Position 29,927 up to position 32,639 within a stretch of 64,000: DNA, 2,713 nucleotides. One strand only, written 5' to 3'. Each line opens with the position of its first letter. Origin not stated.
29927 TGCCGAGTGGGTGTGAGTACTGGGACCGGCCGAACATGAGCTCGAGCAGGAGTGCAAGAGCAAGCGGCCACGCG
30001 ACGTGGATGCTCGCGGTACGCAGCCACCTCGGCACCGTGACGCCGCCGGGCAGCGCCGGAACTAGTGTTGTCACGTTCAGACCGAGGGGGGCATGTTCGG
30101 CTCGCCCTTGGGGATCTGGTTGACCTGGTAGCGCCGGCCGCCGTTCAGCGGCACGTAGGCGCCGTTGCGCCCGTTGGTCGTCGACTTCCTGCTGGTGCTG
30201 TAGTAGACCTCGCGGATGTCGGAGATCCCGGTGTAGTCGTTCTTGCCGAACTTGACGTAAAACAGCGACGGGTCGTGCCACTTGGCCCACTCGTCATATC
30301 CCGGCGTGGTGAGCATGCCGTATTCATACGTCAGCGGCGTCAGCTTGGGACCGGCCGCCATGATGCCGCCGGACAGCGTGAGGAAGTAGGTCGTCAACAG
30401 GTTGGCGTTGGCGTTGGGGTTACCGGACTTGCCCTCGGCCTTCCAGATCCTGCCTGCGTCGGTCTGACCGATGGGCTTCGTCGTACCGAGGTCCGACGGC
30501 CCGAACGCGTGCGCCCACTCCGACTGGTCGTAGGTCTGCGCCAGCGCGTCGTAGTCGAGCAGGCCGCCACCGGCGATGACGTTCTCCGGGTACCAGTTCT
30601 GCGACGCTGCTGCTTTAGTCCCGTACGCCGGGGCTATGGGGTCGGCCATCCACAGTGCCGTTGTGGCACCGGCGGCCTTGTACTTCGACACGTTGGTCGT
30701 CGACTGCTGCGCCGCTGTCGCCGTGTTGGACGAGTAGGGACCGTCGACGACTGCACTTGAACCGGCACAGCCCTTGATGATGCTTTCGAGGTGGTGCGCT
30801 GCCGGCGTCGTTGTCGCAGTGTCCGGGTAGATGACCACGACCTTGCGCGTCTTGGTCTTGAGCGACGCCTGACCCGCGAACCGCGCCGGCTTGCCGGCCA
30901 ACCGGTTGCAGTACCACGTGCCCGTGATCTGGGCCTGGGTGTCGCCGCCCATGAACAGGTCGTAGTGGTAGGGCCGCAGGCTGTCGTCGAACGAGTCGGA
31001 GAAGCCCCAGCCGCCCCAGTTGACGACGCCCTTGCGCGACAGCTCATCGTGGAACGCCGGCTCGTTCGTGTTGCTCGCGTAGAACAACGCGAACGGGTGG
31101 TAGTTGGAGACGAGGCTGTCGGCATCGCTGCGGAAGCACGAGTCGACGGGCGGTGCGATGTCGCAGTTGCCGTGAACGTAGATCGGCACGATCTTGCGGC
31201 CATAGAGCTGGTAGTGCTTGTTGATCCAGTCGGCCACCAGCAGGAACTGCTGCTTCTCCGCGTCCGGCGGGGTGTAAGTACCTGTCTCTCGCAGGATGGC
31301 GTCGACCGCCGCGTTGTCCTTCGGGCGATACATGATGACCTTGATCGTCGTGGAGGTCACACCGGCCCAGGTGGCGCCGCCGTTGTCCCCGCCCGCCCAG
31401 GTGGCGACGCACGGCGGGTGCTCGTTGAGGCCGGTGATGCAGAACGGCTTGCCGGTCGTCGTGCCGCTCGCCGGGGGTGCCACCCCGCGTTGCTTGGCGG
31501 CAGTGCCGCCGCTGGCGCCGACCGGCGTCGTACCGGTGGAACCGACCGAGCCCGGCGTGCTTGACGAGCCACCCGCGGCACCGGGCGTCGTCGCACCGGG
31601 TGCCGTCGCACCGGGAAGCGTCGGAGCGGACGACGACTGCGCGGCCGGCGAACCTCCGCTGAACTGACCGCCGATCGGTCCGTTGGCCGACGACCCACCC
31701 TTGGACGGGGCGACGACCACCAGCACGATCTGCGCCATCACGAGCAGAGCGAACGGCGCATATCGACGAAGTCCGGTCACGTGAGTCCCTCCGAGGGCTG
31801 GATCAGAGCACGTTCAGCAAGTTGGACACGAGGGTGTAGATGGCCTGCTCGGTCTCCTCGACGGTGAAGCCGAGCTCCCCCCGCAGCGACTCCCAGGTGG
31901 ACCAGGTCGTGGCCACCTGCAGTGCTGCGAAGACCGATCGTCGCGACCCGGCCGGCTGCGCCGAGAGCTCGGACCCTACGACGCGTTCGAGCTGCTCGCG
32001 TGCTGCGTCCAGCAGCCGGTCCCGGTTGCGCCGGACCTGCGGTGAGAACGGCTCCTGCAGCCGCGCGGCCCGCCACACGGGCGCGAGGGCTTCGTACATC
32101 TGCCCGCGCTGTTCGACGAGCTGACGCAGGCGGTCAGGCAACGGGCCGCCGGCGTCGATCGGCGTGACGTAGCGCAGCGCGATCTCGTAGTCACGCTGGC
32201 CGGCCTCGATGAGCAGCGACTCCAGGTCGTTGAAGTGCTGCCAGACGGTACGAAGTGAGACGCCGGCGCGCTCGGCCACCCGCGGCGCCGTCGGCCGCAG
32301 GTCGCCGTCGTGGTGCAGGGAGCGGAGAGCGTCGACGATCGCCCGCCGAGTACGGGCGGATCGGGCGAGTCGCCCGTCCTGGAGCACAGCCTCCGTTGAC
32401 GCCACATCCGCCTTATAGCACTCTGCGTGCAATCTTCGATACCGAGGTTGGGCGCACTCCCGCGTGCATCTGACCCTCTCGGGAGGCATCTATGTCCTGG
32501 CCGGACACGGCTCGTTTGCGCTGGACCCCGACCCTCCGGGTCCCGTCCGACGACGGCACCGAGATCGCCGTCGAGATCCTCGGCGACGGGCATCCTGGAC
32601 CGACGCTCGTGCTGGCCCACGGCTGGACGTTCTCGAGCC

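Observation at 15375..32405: Two paralogous, face-to-face HAAT-type ABC operons, each with a conserved uncharacterised fourth component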

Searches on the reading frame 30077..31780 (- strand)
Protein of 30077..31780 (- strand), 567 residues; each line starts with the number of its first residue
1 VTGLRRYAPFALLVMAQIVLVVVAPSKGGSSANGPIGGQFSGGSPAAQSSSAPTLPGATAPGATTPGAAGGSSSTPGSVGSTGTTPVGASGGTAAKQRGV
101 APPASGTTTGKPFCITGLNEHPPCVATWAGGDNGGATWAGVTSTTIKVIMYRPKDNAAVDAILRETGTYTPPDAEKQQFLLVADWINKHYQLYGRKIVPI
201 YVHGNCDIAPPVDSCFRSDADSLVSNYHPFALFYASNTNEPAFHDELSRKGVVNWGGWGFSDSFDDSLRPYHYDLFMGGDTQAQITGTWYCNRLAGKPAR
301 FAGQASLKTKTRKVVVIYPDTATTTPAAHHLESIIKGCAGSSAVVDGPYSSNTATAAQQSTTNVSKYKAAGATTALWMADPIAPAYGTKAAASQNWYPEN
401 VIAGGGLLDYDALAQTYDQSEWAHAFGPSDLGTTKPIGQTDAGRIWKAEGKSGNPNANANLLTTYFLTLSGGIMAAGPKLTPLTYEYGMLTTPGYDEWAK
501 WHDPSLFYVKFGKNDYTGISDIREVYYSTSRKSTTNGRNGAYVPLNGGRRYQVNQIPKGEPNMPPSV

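Call 3: search_protein_families(library=pfam, proteins=[window:30077-31780:-])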
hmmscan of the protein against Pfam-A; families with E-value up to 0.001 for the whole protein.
window:30077-31780:- (567 aa): 0 families

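Call 4: search_protein_families(library=ncbifam, proteins=[window:30077-31780:-], max_evalue=0.01)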
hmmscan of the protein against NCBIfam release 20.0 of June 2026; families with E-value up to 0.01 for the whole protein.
window:30077-31780:- (567 aa): 0 families

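Call 10: search_protein_families(library=pfam, proteins=[window:30077-31780:-], max_evalue=10)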
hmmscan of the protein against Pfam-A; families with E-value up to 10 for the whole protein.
window:30077-31780:- (567 aa): 0 families

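Call 11: search_solved_structures(query=window:30077-31780:-, max_evalue=10)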
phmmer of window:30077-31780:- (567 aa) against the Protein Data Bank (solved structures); distinct sequences matched with E-value up to 10: 0.

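Call 13: find_homologous_proteins(query=window:30077-31780:-)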
Query window:30077-31780:- (567 aa): 229 proteins with E <= 0.001 among 8000 candidates; the best 120 are listed.
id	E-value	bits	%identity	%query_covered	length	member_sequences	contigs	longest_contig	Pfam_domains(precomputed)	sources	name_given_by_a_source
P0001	0.0e+0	1300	100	100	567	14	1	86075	-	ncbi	-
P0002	0.0e+0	1219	92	100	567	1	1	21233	-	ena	-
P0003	0.0e+0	1215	92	100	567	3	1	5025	-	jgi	jgi:hypothetical protein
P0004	0.0e+0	1069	80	100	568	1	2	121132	-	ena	-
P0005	0.0e+0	1065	81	100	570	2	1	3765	-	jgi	-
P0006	0.0e+0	1046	78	100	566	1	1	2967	-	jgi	-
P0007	0.0e+0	1026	78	100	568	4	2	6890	-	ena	-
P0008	0.0e+0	1016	77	100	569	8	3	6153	-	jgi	jgi:hypothetical protein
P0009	0.0e+0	1015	76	100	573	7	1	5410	-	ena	-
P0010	0.0e+0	1010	76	100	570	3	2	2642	-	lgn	-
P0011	1.8e-289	980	74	100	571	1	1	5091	-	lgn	-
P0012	5.3e-280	948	71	100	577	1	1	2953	-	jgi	jgi:hypothetical protein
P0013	1.0e-279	947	72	100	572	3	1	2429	-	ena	-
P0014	1.8e-279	947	73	100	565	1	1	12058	-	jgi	jgi:hypothetical protein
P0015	9.5e-276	934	72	100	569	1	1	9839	-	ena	-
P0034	2.8e-247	840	65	99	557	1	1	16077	-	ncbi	-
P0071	2.0e-159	550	51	80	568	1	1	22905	-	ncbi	-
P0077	8.9e-156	538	49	80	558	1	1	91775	-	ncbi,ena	-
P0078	9.8e-156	538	46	99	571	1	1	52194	-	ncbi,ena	-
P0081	2.9e-154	533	45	99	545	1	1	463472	-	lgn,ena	-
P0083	7.3e-153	528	45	99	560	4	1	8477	PF13458.13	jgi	-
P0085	1.5e-152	527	44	100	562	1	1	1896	PF13458.13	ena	-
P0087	4.6e-151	523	43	100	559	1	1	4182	PF13458.13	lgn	-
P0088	6.5e-151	522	44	99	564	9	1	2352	PF13458.13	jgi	jgi:hypothetical protein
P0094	3.4e-148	513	48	80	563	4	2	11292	PF13458.13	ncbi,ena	-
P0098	7.4e-148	512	44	100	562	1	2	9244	PF13458.13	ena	-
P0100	5.4e-147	509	46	100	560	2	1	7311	PF13458.13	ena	-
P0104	6.1e-146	506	43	99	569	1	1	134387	PF13458.13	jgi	jgi:hypothetical protein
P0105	6.9e-146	505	45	99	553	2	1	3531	PF13458.13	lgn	-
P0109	3.3e-144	500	46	99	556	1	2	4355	PF13458.13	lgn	-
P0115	1.4e-137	478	46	99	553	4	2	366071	-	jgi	jgi:hypothetical protein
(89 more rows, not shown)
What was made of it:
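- Some distant c1 relatives carry PF13458 (call 13).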

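Call 29: predict_structure(alignment_id=A1)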
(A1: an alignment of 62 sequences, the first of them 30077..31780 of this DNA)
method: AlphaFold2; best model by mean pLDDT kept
length: 567 residues; sequences in the alignment: 62
mean_pLDDT: 83.1   pTM: 0.78
mean pLDDT of the five models: 83.1, 82.4, 81.1, 81.1, 80.1
residues with pLDDT >= 90: 354; 70-90: 110; 50-70: 27; < 50: 76
segments of 3 or more residues with pLDDT < 50: 1-5, 23-92
pLDDT, mean of each block of 10 residues (from residue 1): 48 62 40 31 29 31 31 31 37 54 78 95 94 92 97 88 84 96 98 98 90 93 97 84 94 88 89 89 95 97 95 96 90 98 96 87 97 95 90 97 84 92 94 91 97 93 95 96 95 94 94 83 95 89 95 95 86
secondary structure, 60 per line:
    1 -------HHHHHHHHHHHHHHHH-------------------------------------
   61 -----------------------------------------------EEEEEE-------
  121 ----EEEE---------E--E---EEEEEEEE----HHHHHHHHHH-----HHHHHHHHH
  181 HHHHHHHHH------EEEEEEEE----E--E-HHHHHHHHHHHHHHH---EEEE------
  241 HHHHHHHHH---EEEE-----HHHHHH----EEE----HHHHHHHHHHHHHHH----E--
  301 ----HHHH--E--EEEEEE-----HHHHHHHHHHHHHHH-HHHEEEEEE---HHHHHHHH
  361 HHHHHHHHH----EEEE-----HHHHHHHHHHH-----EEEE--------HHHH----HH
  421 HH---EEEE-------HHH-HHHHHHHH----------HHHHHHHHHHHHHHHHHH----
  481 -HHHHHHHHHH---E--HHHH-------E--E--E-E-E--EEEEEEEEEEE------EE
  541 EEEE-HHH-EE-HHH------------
elements in order: H8-23 E108-113 E125-128 E145-152 H157-166 H172-189 E196-203 H213-227 E231-234 H241-249 E253-256 H262-267 E272-274 H279-293 H305-308 E314-319 H325-339 E344-349 H353-369 E374-377 H383-393 E399-402 H411-414 H419-422 E426-429 H441-448 H459-476 H482-491 H498-501 E522-532 E539-544
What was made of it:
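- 30077..31780 (-): c1m: 567-aa membrane-anchored type-I binding protein (TM 8-23, disordered linker 23-92, globular 105-567). AlphaFold pLDDT 83 (call 29).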

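Call 33: fold_search(model_id=the predicted structure, library=pdb)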
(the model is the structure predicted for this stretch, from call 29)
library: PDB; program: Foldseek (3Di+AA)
matches with E <= 10: 1549; with E <= 0.001: 571
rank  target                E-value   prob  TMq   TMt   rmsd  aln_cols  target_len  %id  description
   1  4eyg_A                1.6e-12  1.00  0.48  0.70   5.4       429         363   14  Crystal structure of solute binding protein of ABC transporter from Rhodopseudomonas palustris BisB5 in complex with v (released 2012-05-30)
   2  4n0q_B                3.4e-12  1.00  0.47  0.72   5.5       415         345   13  Crystal Structure of an ABC transporter, substrate-binding protein from Brucella melitensis 16M in complex with L-Leuc (released 2013-11-06)
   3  4kv7                  3.4e-12  1.00  0.49  0.71   5.1       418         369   10  The crystal structure of a possible leucine/isoleucine/valine-binding protein from Rhodopirellula baltica SH 1 (released 2013-06-05)
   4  4mpt_A                3.8e-12  1.00  0.49  0.70   5.2       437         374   14  Crystal Structure of Periplasmic binding Protein Type 1 from Bordetella pertussis Tohama I (released 2013-12-11)
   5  4ey3                  5.0e-12  1.00  0.49  0.72   6.3       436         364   13  Crystal structure of solute binding protein of ABC transporter in complex with p-hydroxybenzoic acid (released 2012-05-30)
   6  4eyg_B                6.3e-12  1.00  0.48  0.70   5.5       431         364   13  Crystal structure of solute binding protein of ABC transporter from Rhodopseudomonas palustris BisB5 in complex with v (released 2012-05-30)
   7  3eaf                  6.7e-12  1.00  0.48  0.67   5.7       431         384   11  Crystal structure of ABC transporter, substrate binding protein Aeropyrum pernix (released 2008-09-09)
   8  4q6w_A                1.1e-11  1.00  0.48  0.69   5.7       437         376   14  Crystal Structure of Periplasmic Binding Protein type 1 from Bordetella pertussis Tohama I complexed with 3-Hydroxy Be (released 2014-07-02)
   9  4q6w_B                1.7e-11  1.00  0.48  0.69   5.2       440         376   14  Crystal Structure of Periplasmic Binding Protein type 1 from Bordetella pertussis Tohama I complexed with 3-Hydroxy Be (released 2014-07-02)
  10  4q6b                  2.0e-11  1.00  0.43  0.67   5.9       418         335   13  Crystal Structure of ABC Transporter Substrate-Binding Protein fromDesulfitobacterium hafniense complex with Leu (released 2014-07-02)
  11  4n0q_A                2.3e-11  1.00  0.47  0.72   5.4       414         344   14  Crystal Structure of an ABC transporter, substrate-binding protein from Brucella melitensis 16M in complex with L-Leuc (released 2013-11-06)
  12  4evs                  2.8e-11  1.00  0.48  0.70   5.8       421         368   14  Crystal structure of ABC transporter from R. palustris - solute binding protein (RPA0985) in complex with 4-hydroxybenzo (released 2012-05-23)
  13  8tg1_B                3.8e-11  1.00  0.47  0.67   6.4       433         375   12  Caldicellulosiruptor saccharolyticus periplasmic urea-binding protein (released 2024-06-19)
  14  4gnr                  3.8e-11  1.00  0.45  0.68   5.8       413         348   14  1.0 Angstrom resolution crystal structure of the branched-chain amino acid transporter substrate binding protein LivJ fr (released 2012-09-05)
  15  4n03                  4.8e-11  1.00  0.49  0.67   6.1       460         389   13  Fatty acid ABC transporter substrate-binding protein from Thermomonospora curvata (released 2013-10-16)
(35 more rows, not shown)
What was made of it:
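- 30077..31780 (-): Foldseek top hits are HAAT binding proteins 4eyg, 4n0q, 4ey3 and 4n03 (call 33).
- On HAAT family ABC transporter (TC 3.A.1.4): Foldseek against PDB gives 571 matches at E <= 0.001, and the top ones are all HAAT binding proteins with TM 0.67-0.75 (calls 29, 33).
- Closest known: HAAT-type importers of aromatic and aliphatic acids in Rhodopseudomonas palustris. Same: They are among the top structural neighbours of c1 (call 33).
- Its nearest solved structures are HAAT binders of vanillate, 4-hydroxybenzoate, leucine and fatty acid (calls 29, 33). Leucine binders and a urea binder are among the top structural matches of c1 (call 33). The best structural matches include aromatic-acid and fatty-acid binders (call 33).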

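Call 43: search_dna_similar(query=window:30077-31780:-, collection=plasmids, mode=protein, max_rows=15)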
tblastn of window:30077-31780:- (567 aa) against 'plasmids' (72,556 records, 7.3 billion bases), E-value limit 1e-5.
No match.

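Call 50: list_cluster_members(proteins=[P0001, P0121, P0266, P0252, P0184, P0034, P0071, P0077, P0078, P0094])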
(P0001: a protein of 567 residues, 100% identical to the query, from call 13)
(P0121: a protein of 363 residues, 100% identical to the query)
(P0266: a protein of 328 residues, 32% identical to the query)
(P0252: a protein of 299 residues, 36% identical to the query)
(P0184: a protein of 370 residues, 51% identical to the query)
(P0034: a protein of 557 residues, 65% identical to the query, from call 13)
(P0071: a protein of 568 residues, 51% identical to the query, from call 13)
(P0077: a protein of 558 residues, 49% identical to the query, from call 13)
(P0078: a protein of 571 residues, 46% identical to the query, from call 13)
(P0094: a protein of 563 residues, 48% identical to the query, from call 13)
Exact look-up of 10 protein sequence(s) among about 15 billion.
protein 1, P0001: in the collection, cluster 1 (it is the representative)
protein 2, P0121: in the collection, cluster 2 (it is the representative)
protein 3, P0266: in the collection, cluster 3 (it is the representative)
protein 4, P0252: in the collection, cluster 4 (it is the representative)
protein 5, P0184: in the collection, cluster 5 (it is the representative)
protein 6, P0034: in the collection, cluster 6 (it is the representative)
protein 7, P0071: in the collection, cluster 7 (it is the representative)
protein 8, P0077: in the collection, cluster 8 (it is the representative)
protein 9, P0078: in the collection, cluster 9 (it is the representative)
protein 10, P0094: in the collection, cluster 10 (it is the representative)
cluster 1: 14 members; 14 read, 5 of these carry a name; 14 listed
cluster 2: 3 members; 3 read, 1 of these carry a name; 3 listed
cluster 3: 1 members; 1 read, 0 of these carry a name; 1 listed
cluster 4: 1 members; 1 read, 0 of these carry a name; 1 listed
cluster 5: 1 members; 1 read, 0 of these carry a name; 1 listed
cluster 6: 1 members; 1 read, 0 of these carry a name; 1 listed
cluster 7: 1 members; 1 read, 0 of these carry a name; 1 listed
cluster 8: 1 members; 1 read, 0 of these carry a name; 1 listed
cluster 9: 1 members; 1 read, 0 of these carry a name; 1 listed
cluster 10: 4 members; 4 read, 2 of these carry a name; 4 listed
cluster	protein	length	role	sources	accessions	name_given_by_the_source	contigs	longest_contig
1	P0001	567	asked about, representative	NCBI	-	-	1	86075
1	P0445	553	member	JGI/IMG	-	hypothetical protein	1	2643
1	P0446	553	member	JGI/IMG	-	hypothetical protein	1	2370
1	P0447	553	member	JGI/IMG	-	hypothetical protein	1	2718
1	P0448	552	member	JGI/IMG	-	hypothetical protein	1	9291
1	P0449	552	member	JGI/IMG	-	hypothetical protein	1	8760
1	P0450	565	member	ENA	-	-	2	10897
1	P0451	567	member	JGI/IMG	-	-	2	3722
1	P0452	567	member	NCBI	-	-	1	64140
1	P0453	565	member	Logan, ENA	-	-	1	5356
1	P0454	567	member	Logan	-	-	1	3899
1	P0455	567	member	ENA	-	-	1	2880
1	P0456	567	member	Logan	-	-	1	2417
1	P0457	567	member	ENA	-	-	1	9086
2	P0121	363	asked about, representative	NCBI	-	-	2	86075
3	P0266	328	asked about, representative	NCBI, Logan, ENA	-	-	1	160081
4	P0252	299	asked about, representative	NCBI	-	-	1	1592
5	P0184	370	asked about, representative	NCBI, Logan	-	-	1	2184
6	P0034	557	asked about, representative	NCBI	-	-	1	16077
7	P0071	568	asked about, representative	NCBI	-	-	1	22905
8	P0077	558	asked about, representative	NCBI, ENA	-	-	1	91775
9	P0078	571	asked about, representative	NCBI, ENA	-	-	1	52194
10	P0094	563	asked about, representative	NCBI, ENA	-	-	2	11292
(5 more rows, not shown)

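Call 62: find_encoding_contigs(protein=P0081, flank=9000, max_places=1)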
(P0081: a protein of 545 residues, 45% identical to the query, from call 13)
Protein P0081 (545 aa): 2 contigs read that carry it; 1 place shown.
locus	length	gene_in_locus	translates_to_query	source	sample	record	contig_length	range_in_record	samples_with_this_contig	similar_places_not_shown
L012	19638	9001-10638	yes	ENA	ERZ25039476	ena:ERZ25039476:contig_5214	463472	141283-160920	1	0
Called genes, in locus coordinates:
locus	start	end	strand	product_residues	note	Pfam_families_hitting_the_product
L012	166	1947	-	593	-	PF02129:Peptidase_S15, PF08530:PepX_C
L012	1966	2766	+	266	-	-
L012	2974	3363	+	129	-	-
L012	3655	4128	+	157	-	-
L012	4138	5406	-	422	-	-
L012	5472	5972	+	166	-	PF05241:EBP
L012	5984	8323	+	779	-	PF00890:FAD_binding_2, PF01266:DAO, PF01946:Thi4 (weak), PF03486:HI0933_like (weak), PF12831:FAD_oxidored, PF13450:NAD_binding_8 (faint)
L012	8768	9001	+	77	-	PF04116:FA_hydroxylase (weak)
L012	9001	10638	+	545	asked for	-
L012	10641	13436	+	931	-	PF02653:BPD_transp_2, PF00005:ABC_tran, PF13304:AAA_21 (faint)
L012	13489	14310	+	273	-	PF00005:ABC_tran, PF13304:AAA_21 (faint), PF12399:BCA_ABC_TP_C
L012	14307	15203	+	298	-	-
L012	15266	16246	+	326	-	PF01073:3Beta_HSD, PF01370:Epimerase, PF05368:NmrA (weak), PF13460:NAD_binding_10, PF16363:GDP_Man_Dehyd, PF07993:NAD_binding_4 (weak)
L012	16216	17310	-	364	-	-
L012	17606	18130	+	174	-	-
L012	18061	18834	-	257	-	-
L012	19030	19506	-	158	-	PF00107:ADH_zinc_N, PF13602:ADH_zinc_N_2 (weak)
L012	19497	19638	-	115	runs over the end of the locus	PF08240:ADH_N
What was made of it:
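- Another lies next to sterol-type genes (L012, call 62).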

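Call 63: find_encoding_contigs(protein=P0115, flank=9000, max_places=1)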
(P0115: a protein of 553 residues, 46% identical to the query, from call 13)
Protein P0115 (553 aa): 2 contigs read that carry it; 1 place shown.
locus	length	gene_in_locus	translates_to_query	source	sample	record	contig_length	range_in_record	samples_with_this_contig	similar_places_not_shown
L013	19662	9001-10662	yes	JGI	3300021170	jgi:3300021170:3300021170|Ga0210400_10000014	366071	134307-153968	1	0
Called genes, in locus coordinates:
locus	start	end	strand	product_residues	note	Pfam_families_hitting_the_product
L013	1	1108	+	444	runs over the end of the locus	PF01566:Nramp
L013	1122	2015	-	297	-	PF00294:PfkB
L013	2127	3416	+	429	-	PF03447:NAD_binding_3, PF00742:Homoserine_dh, PF13291:ACT_4 (faint), PF01842:ACT, PF22629:ACT_AHAS_ss (weak)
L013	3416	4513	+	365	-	PF00291:PALP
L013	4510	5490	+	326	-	PF00288:GHMP_kinases_N, PF08544:GHMP_kinases_C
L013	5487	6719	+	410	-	PF00696:AA_kinase, PF01842:ACT, PF13840:ACT_7 (weak), PF22468:ACT_9, PF13840:ACT_7, PF01842:ACT (weak), PF22468:ACT_9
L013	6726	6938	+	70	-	PF06107:DUF951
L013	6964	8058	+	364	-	PF01926:MMR_HSR1, PF02421:FeoB_N, PF06071:YchF-GTPase_C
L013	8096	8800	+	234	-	PF21948:LplA-B_cat, PF03099:BPL_LplA_LipB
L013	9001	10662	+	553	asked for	-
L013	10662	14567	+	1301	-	PF02653:BPD_transp_2, PF00005:ABC_tran, PF02463:SMC_N (faint), PF13304:AAA_21 (faint), PF13476:AAA_23 (faint), PF13555:AAA_29 (faint), PF00005:ABC_tran, PF12399:BCA_ABC_TP_C, +1 more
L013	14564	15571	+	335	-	-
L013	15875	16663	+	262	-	-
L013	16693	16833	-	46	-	-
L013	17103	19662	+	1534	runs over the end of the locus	PF00310:GATase_2, PF04898:Glu_syn_central, PF01070:FMN_dh (faint), PF01645:Glu_synthase, PF01493:GXGXG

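Call 64: find_encoding_contigs(protein=P0104, flank=9000, max_places=1)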
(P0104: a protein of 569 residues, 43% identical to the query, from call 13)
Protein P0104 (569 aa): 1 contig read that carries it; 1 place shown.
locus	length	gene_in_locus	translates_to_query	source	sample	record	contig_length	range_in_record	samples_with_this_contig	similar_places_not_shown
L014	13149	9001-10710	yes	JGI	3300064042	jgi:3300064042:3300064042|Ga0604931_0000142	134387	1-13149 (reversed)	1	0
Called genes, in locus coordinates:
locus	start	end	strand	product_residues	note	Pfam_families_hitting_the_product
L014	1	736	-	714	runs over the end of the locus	-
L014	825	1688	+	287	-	PF13385:Laminin_G_3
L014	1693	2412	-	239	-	PF01522:Polysacc_deac_1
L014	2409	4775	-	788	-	PF00535:Glycos_transf_2, PF10111:Glyco_tranf_2_2, PF13641:Glyco_tranf_2_3, PF13632:Glyco_trans_2_3 (weak), PF00535:Glycos_transf_2, PF13641:Glyco_tranf_2_3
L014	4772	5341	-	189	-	PF14602:Hexapep_2 (faint), PF00132:Hexapep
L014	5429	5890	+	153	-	PF01575:MaoC_dehydratas, PF13452:FAS1_DH_region, PF22622:MFE-2_hydrat-2_N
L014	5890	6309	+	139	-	PF01575:MaoC_dehydratas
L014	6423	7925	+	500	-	PF00501:AMP-binding, PF13193:AMP-binding_C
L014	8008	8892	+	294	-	PF01734:Patatin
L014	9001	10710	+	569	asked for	PF13458:Peripla_BP_6 (weak)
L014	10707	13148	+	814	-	?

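Call 89: search_solved_structures(query=A1, max_evalue=1)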
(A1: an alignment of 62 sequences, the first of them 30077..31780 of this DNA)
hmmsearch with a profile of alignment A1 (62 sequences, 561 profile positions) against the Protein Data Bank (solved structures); distinct sequences matched with E-value up to 1: 0.
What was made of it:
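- On Pfam Peripla_BP_6 (PF13458): A profile of 62 c1 sequences finds no PDB chain at E <= 1 (call 89).
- Tried and rejected: Neither the single sequence nor the 62-sequence profile gave a hit (calls 11, 89).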

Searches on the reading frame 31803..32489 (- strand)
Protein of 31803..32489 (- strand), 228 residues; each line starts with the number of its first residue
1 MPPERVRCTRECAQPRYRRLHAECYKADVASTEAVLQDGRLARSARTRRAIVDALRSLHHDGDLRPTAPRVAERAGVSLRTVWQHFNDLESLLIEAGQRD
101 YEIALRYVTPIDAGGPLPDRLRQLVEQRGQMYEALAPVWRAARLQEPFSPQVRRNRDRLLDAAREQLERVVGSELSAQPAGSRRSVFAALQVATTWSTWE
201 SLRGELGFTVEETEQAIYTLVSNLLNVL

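Call 3: search_protein_families(library=pfam, proteins=[window:31803-32489:-])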
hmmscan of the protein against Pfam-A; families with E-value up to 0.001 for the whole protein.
window:31803-32489:- (228 aa): 1 family
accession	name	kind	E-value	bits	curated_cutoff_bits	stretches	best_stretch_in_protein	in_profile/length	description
PF00440.29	TetR_N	-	0.00015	21.9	24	0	51-95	1-46/47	Bacterial regulatory proteins, tetR family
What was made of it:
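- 31803..32405 (-): TetR-like regulator, first gene of the minus-strand unit, divergent from the hydrolase-BVMO-ADH operon (the ORF is open up to 32489). TetR_N, E 1.5e-4, 21.9 bits, below the 24-bit cut-off (call 3).
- On TetR family regulator (31803-32405): 21.9 bits against a 24-bit cut-off, E 1.5e-4 (call 3).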

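Call 4: search_protein_families(library=ncbifam, proteins=[window:31803-32489:-], max_evalue=0.01)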
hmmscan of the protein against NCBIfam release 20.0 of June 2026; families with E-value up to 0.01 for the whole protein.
window:31803-32489:- (228 aa): 2 families
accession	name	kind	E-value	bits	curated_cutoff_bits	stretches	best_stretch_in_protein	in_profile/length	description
NF041196.1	ScbR_bind_reg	equivalog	0.00096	19.4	150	1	42-141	2-102/191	ScbR family autoregulator-binding transcription factor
TIGR03384.1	betaine_BetI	equivalog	0.0071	16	201.3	0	48-96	10-59/189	choline-binding transcriptional repressor BetI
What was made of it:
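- On TetR family regulator (31803-32405): The ScbR/BetI NCBIfam hits are weak (call 4).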
